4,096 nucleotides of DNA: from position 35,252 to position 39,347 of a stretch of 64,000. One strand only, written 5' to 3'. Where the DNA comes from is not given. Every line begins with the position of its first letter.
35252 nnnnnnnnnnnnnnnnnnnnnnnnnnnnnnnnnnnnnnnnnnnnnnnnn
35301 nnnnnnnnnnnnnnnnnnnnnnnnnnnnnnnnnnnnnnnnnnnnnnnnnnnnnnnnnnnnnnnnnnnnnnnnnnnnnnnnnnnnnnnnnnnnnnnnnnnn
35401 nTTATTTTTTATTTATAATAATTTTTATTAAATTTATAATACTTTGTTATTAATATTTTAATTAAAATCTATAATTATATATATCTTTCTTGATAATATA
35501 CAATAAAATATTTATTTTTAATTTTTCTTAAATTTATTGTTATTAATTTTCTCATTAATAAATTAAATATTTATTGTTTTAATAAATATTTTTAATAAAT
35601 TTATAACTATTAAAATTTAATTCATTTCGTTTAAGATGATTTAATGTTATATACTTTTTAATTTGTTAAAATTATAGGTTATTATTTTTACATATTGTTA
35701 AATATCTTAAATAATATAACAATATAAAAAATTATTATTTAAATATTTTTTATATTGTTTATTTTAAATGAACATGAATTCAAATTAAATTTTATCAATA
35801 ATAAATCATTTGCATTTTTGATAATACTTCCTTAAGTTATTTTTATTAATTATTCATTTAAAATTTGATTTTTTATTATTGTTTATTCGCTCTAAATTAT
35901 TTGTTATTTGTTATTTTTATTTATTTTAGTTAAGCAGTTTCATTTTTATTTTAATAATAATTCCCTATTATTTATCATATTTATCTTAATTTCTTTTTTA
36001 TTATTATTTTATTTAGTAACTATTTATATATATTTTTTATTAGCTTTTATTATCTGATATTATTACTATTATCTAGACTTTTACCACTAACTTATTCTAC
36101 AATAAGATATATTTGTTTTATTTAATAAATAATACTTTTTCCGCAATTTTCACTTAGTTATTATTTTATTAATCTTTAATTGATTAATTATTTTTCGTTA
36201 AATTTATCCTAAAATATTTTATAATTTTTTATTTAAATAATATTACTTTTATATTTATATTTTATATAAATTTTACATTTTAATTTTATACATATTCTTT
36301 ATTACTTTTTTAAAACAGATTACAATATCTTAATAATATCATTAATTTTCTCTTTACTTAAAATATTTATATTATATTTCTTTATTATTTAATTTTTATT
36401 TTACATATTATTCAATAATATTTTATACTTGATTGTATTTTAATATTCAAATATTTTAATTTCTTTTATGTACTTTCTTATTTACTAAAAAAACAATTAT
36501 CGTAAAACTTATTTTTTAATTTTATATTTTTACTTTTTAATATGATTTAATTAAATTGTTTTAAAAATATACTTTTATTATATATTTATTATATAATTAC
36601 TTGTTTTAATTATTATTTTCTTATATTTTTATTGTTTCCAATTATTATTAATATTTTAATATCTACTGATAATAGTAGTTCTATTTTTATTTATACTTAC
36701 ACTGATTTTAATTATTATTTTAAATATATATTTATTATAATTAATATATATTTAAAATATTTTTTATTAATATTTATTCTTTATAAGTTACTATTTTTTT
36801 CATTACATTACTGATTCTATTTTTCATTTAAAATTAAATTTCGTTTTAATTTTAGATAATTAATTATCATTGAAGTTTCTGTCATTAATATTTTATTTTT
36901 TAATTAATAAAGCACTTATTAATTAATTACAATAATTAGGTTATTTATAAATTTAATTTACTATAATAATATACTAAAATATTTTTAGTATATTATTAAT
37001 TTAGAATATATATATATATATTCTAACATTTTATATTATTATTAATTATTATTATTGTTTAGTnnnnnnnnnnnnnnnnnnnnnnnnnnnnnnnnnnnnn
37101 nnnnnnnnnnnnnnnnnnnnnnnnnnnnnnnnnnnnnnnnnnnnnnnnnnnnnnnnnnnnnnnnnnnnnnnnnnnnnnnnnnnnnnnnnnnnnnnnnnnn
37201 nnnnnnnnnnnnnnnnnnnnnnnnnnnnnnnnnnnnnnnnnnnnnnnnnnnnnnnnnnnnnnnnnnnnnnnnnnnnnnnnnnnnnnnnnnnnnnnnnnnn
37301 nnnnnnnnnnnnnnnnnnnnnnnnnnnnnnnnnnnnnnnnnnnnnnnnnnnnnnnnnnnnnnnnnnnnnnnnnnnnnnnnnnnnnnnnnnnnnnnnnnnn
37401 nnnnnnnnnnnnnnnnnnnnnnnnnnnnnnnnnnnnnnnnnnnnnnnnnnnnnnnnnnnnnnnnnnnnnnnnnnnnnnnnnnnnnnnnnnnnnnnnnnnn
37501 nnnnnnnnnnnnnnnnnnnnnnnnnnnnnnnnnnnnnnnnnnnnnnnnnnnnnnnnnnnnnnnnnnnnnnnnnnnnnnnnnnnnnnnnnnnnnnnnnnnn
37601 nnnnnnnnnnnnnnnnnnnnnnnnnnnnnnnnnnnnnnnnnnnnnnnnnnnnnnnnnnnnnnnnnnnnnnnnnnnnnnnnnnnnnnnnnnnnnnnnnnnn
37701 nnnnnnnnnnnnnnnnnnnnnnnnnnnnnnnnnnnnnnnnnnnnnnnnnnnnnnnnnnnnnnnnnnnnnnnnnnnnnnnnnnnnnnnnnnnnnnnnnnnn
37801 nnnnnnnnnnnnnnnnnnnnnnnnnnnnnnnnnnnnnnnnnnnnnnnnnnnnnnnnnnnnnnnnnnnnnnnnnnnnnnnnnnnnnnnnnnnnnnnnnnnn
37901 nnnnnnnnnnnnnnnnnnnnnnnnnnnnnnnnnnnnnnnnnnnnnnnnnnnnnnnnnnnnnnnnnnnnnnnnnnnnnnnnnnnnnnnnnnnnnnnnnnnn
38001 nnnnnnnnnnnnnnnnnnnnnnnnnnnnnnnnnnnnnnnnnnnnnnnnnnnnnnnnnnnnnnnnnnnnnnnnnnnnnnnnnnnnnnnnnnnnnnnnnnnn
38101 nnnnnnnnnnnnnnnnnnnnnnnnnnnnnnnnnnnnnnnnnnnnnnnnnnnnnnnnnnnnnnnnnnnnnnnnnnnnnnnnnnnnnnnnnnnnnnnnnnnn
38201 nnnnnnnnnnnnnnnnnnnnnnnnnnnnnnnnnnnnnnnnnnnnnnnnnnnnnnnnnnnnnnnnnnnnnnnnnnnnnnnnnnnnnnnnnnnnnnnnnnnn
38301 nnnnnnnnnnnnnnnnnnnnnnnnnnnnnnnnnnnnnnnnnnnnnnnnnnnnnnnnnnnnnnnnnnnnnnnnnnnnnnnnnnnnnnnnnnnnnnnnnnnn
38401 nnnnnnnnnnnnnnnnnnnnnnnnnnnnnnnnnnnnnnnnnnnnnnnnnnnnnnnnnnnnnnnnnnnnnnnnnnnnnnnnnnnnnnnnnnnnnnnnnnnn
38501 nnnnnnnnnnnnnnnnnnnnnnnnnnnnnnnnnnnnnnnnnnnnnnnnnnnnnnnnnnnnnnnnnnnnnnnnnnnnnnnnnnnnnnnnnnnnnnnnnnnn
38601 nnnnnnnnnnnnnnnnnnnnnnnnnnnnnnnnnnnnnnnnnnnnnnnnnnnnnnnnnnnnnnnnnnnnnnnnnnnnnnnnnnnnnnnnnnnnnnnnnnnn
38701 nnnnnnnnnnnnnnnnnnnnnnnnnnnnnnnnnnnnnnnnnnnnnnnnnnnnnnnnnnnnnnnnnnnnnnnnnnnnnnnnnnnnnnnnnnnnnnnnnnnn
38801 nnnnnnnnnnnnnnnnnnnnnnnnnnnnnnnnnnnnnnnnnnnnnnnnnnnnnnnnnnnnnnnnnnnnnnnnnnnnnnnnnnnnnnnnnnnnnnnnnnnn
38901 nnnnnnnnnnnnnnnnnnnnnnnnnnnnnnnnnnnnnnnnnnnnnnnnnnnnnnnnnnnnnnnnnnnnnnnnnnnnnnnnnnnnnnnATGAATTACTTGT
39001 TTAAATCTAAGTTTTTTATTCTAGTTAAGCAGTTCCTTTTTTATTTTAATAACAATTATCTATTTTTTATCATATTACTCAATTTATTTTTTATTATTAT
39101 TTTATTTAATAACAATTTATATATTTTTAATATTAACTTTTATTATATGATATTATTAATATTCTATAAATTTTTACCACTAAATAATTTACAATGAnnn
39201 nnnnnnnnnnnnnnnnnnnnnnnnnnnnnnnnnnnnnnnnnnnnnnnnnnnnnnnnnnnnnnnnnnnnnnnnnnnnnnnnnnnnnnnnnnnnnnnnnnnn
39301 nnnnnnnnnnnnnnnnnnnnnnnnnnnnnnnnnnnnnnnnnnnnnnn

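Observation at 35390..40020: Three tandem copies of a ~1.45-1.66 kb repeat inside the AT island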

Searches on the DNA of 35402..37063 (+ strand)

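Call 40: search_dna_similar(query=window:35402-37063:+, collection=phages, mode=distant, max_rows=10)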
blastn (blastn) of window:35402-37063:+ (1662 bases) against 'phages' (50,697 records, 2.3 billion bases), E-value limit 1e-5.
No match.

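Call 41: search_dna_similar(query=window:35402-37063:+, collection=plasmids, mode=distant, max_rows=10)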
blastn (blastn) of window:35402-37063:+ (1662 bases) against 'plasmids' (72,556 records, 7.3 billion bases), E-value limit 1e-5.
No match.

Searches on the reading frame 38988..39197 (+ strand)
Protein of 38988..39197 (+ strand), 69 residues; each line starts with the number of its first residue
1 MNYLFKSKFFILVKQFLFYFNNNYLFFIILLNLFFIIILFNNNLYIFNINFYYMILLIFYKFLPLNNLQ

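Call 42: find_encoding_contigs(protein=window:38988-39197:+, flank=10000, max_places=10)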
Protein window:38988-39197:+ (69 aa): no gene with exactly this product is on record in the collection.
